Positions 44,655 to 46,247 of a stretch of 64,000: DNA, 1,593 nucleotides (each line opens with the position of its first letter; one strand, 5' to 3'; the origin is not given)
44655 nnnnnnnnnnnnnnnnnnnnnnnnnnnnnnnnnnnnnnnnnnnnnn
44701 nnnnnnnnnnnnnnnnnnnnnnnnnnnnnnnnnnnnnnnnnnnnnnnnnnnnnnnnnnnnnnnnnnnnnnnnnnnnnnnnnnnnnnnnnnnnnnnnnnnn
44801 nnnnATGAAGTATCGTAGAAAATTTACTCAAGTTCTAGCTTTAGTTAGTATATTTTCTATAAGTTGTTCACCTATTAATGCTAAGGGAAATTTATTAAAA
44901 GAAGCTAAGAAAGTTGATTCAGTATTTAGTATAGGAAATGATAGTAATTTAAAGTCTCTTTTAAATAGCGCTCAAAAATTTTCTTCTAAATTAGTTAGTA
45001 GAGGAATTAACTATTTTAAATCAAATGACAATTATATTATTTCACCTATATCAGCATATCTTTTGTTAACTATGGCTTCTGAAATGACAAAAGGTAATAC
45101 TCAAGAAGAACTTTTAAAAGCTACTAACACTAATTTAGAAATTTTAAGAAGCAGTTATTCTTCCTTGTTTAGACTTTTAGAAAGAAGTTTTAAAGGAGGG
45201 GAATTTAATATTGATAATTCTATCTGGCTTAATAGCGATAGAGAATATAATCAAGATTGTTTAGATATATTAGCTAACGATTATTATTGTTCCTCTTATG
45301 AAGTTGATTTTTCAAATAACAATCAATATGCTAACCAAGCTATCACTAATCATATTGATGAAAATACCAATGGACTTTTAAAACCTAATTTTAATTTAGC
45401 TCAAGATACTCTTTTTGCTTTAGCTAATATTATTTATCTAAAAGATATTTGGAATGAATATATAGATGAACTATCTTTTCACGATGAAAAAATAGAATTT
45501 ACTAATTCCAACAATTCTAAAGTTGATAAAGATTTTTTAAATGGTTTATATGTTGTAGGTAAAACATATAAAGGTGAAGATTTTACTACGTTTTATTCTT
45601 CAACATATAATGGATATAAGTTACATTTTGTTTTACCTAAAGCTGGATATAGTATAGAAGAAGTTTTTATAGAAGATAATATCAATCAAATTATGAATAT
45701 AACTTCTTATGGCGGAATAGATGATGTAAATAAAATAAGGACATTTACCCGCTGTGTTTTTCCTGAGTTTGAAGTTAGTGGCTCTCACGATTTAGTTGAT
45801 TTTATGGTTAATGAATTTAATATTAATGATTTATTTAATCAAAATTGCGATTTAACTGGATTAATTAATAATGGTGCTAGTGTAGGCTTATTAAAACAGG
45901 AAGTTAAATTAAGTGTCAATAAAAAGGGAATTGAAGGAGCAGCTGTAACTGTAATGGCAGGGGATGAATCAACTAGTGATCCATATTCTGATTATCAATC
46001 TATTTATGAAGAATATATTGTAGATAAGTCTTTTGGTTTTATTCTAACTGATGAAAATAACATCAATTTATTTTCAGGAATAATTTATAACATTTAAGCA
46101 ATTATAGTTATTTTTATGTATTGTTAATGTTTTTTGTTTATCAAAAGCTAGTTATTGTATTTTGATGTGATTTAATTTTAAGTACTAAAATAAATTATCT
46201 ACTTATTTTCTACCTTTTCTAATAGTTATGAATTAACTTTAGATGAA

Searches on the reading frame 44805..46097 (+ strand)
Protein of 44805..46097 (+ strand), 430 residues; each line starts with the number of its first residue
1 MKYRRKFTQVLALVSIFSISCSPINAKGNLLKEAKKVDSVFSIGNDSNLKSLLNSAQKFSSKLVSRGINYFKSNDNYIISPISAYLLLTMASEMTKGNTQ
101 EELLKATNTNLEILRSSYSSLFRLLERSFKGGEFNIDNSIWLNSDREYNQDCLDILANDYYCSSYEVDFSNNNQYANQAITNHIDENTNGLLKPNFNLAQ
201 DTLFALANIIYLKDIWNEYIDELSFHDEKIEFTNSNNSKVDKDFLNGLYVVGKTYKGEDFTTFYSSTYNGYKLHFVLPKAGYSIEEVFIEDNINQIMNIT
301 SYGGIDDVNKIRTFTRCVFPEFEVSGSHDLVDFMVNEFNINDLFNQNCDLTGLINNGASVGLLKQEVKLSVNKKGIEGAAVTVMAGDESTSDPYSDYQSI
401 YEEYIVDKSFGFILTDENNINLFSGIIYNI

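Call 8: search_protein_families(library=pfam, proteins=[window:44805-46097:+], max_evalue=0.01)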
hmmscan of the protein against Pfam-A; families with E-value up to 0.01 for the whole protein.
window:44805-46097:+ (430 aa): 1 family
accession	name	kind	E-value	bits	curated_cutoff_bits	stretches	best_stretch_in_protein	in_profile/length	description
PF00079.25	Serpin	-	1.7e-40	139.8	27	1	56-429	3-369/370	Serpin (serine protease inhibitor)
